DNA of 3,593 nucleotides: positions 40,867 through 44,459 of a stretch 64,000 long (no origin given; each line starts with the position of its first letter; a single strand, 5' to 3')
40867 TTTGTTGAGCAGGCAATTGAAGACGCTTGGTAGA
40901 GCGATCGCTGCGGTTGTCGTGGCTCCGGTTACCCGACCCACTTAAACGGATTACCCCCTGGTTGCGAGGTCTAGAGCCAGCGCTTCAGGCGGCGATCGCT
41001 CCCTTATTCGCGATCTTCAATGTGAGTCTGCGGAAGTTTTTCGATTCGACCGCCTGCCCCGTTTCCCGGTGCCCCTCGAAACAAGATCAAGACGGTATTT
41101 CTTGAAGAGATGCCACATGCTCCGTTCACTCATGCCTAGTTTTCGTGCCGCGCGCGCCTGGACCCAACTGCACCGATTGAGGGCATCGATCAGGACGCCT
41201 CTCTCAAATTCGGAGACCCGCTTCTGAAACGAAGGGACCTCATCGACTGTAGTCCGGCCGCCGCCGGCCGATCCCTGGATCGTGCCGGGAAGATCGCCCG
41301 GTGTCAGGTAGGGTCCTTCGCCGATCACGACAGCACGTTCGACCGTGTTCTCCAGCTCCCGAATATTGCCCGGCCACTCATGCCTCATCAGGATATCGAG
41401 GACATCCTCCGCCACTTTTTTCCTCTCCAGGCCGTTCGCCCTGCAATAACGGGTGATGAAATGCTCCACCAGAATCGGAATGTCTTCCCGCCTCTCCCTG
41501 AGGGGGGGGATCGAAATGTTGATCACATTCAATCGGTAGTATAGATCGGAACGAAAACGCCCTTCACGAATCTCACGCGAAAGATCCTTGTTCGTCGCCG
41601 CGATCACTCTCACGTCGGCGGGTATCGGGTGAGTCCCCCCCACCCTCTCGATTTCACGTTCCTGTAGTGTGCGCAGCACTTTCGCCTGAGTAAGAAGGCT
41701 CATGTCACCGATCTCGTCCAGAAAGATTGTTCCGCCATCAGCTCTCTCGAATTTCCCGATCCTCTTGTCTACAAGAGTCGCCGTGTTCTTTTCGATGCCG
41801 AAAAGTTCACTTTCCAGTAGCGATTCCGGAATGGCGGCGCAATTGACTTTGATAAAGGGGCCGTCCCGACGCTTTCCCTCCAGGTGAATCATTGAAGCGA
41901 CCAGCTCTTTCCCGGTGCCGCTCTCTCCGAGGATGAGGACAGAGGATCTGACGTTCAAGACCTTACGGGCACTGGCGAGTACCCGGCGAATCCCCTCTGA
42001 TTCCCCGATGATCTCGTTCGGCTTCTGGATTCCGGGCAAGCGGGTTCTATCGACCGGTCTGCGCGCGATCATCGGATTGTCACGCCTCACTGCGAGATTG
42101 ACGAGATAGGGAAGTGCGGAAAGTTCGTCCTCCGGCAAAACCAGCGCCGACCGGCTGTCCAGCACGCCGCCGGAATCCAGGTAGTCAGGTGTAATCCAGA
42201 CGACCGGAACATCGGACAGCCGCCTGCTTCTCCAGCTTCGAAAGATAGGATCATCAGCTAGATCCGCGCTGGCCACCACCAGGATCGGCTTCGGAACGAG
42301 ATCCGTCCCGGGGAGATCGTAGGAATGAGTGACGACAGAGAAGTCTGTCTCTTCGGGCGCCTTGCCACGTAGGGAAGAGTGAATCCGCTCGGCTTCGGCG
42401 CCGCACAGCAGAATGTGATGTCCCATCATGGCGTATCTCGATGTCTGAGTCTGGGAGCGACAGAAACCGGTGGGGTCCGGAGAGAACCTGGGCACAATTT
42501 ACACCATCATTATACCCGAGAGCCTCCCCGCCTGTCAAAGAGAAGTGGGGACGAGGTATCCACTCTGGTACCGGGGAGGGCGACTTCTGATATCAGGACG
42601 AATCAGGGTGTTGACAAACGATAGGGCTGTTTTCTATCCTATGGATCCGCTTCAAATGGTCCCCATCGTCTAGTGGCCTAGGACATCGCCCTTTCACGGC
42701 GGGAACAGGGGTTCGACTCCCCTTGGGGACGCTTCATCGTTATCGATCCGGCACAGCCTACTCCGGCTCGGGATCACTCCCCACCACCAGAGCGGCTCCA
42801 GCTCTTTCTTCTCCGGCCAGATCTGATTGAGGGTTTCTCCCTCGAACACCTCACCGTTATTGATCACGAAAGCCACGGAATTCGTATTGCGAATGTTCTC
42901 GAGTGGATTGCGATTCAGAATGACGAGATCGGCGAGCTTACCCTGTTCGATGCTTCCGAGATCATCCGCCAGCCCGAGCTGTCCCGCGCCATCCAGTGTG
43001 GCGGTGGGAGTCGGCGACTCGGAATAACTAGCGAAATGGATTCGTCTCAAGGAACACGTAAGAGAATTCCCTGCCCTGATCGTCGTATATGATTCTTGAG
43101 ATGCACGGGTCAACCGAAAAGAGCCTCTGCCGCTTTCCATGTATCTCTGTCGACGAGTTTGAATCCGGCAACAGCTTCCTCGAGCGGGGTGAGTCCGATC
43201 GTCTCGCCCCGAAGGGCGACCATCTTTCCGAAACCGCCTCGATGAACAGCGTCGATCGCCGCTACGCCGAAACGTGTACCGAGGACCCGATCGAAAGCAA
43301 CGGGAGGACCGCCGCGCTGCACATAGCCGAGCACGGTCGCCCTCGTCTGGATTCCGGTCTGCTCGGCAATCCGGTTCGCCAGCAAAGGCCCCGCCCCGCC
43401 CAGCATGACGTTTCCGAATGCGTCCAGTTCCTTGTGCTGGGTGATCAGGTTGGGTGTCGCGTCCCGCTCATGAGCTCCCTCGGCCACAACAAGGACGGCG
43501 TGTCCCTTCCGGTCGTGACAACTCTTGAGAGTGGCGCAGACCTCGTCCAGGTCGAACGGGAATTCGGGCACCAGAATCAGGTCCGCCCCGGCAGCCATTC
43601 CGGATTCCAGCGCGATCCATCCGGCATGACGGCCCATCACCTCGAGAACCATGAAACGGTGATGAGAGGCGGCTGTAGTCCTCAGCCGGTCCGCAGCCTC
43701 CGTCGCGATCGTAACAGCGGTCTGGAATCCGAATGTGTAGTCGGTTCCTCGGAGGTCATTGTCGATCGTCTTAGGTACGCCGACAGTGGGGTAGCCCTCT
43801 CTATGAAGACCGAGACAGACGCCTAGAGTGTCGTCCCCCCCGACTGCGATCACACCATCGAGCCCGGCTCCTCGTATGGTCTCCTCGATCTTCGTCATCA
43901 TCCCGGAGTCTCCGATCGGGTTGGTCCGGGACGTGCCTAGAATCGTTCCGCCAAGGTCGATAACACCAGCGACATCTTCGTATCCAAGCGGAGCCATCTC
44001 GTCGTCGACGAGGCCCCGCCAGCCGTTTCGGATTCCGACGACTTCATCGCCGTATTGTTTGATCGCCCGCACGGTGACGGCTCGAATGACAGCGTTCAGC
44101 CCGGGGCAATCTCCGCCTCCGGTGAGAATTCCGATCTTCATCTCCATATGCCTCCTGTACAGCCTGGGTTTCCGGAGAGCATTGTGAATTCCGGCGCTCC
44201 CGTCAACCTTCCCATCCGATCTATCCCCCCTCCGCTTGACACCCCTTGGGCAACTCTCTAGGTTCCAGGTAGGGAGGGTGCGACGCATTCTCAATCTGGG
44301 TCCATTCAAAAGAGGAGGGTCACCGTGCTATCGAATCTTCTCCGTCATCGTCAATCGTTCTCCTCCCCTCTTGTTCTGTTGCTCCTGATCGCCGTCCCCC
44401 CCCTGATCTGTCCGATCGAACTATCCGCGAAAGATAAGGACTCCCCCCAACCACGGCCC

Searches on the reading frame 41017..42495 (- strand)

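Call 86: search_protein_families(library=pfam, proteins=[window:41017-42495:-], max_evalue=0.01)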
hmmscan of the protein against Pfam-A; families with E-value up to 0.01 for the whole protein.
window:41017-42495:- (492 aa): 8 families
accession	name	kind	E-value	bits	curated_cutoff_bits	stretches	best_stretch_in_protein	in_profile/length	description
PF00158.32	Sigma54_activat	-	2.3e-64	216.6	20.2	1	162-327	1-167/168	Sigma-54 interaction domain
PF25601.1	AAA_lid_14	-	2.4e-26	91.8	27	1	333-410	1-78/87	AAA+ ATPase lid domain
PF14532.12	Sigma54_activ_2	-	2.1e-18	67.3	25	1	164-332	2-138/138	Sigma-54 interaction domain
PF02954.25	HTH_8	-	2.7e-09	37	22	1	428-462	3-37/42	Bacterial regulatory protein, Fis family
PF07728.20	AAA_5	-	6.3e-06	26.7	22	1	186-303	2-123/139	AAA domain (dynein-related subfamily)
PF01078.27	Mg_chelatase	-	3.5e-05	23.7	20.3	0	245-303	98-158/207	Magnesium chelatase, subunit ChlI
PF00004.35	AAA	-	0.0001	23.2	21.2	1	186-319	1-128/131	ATPase family associated with various cellular activities (AAA)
PF20720.3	nSTAND3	-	0.0033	17.6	27.2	1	174-217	8-51/155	Novel STAND NTPase 3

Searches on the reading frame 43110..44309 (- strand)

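Call 86: search_protein_families(library=pfam, proteins=[window:43110-44309:-], max_evalue=0.01)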
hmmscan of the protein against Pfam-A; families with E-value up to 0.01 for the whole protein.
window:43110-44309:- (399 aa): 1 family
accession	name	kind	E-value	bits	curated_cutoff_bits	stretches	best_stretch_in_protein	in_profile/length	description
PF00365.25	PFK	-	5.6e-101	338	30.9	1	58-354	1-276/277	Phosphofructokinase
